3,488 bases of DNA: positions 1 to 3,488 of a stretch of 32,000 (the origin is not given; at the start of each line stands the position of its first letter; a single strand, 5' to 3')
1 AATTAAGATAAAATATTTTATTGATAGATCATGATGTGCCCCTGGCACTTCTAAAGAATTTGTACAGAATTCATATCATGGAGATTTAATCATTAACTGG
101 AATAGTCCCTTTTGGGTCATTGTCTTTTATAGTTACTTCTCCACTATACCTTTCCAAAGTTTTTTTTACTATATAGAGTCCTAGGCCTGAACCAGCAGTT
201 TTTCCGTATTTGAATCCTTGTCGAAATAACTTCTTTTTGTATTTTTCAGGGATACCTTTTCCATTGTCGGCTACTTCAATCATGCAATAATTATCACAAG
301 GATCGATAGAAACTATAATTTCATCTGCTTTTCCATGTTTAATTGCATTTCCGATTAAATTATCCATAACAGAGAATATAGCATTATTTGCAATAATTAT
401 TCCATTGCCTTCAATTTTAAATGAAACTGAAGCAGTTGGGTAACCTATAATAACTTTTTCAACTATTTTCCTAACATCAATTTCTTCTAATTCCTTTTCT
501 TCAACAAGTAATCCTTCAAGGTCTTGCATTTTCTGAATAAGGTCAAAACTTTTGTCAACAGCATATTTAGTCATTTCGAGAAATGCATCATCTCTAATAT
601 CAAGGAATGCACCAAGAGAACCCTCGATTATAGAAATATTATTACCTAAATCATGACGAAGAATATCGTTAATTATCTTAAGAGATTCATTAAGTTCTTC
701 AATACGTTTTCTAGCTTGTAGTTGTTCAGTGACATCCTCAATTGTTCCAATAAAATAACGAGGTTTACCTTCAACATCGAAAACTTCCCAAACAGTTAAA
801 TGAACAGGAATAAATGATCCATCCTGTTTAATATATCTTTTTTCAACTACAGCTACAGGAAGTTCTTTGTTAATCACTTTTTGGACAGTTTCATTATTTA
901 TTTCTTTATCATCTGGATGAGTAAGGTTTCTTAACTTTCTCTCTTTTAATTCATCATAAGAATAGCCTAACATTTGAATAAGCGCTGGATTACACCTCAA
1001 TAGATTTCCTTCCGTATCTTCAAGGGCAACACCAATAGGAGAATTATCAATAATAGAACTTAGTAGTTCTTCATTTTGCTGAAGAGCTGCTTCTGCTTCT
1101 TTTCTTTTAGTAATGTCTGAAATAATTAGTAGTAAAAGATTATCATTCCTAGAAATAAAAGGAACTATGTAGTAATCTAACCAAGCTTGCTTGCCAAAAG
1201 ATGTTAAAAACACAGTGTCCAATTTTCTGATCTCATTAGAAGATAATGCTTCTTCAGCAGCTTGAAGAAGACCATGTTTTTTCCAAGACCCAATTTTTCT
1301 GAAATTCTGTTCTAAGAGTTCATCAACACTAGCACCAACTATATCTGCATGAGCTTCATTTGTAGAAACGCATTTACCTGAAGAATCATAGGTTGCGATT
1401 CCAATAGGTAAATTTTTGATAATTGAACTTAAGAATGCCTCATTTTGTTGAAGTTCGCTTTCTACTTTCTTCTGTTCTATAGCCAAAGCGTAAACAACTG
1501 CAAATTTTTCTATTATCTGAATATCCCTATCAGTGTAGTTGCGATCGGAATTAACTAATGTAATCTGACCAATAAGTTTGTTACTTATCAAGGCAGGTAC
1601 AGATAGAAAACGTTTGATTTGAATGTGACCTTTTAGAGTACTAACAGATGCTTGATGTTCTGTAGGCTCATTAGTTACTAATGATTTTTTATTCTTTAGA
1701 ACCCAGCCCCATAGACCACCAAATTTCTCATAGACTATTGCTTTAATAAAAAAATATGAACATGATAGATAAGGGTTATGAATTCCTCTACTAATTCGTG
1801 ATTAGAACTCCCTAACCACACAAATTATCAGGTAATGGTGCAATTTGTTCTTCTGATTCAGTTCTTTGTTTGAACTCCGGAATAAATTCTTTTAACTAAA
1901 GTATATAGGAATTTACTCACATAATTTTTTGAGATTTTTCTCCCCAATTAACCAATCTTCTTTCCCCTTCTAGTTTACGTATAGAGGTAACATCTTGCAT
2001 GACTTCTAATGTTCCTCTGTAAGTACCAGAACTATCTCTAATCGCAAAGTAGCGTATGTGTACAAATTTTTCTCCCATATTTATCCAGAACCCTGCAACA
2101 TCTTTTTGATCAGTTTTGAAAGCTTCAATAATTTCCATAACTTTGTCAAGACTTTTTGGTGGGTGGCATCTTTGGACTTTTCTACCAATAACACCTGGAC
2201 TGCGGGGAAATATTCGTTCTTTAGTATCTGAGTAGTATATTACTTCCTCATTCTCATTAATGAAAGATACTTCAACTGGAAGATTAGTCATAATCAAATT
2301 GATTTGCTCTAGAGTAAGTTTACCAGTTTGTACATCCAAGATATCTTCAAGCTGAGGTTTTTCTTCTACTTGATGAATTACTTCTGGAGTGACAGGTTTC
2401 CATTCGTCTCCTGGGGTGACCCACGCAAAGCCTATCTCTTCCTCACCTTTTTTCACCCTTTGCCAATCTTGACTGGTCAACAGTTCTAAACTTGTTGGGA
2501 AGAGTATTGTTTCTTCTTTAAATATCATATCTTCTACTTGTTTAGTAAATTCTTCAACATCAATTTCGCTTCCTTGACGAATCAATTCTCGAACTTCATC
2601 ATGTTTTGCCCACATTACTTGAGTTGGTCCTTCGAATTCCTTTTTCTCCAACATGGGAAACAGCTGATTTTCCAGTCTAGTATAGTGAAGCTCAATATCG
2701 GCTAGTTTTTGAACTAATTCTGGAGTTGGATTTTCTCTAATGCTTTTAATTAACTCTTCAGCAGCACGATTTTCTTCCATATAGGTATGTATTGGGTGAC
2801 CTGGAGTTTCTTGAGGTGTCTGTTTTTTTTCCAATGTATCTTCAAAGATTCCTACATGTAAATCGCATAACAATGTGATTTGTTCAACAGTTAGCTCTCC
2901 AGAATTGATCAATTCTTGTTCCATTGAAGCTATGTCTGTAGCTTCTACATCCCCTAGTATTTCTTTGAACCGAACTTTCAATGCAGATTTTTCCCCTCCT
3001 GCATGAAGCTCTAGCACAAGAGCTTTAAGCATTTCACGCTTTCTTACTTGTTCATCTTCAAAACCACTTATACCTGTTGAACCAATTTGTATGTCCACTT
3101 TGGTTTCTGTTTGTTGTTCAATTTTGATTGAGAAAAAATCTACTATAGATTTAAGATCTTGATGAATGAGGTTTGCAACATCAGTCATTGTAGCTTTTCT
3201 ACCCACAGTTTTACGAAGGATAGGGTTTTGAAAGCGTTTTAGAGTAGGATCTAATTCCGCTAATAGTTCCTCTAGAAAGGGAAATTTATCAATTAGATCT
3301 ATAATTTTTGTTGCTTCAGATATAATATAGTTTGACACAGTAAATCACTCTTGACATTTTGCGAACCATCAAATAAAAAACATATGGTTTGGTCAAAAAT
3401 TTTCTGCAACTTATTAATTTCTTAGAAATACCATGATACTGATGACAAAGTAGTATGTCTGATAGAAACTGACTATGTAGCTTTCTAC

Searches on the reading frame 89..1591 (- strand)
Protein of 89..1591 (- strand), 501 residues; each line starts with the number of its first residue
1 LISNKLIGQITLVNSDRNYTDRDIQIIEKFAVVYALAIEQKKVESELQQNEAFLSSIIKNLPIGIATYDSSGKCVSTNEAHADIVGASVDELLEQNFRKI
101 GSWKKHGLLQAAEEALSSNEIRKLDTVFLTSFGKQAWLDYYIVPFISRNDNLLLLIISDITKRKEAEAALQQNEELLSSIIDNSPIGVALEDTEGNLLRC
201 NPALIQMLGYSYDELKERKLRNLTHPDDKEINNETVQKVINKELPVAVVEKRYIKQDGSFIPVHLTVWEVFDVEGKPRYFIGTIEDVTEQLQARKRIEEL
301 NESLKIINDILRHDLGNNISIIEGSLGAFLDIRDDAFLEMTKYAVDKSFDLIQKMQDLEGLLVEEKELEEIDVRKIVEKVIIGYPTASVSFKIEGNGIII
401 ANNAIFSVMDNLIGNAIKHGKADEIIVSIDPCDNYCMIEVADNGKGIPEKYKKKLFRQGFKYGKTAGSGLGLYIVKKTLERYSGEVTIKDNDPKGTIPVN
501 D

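Call 16: search_protein_families(library=pfam, proteins=[window:89-1591:-], max_evalue=0.001)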
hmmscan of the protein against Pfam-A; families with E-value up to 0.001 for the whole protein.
window:89-1591:- (501 aa): 7 families
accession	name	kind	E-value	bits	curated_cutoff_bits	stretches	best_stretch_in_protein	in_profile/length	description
PF13426.13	PAS_9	-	5.6e-23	81.6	27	2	186-289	2-103/103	PAS domain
PF00989.32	PAS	-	8.5e-21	74.5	22.6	2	176-287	2-113/113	PAS fold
PF02518.31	HATPase_c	-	1.1e-20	74.6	26.4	1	404-496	5-101/111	Histidine kinase-, DNA gyrase B-, and HSP90-like ATPase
PF08448.16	PAS_4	-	3.4e-15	56.7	23.1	2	182-290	2-108/110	PAS fold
PF13188.13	PAS_8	-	7.2e-15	54.7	21.8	1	175-224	1-51/65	PAS domain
PF08447.18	PAS_3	-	1.7e-13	51.1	25.6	1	198-284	2-89/89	PAS fold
PF14501.12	HATPase_c_5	-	4.3e-06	27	22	1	403-492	4-92/102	GHKL domain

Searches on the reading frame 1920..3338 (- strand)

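Call 16: search_protein_families(library=pfam, proteins=[window:1920-3338:-], max_evalue=0.001)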
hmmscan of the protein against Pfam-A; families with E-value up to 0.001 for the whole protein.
window:1920-3338:- (473 aa): 6 families
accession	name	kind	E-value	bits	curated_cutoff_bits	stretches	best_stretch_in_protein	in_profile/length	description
PF13596.12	PAS_10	-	1.3e-25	90.5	22.1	1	346-451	1-106/106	PAS domain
PF04282.18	DUF438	-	1.2e-18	67.2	25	1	104-170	1-66/67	Family of unknown function (DUF438)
PF01814.28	Hemerythrin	-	6.7e-11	43.2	25.3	1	181-281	1-125/127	Hemerythrin HHE cation binding domain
PF08984.16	DUF1858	-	1.2e-08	35.4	32.2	1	6-64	1-57/59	Domain of unknown function (DUF1858)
PF13426.13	PAS_9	-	1.6e-06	28.7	27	1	359-451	6-102/103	PAS domain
PF08448.16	PAS_4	-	0.00052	20.7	23.1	0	352-452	3-107/110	PAS fold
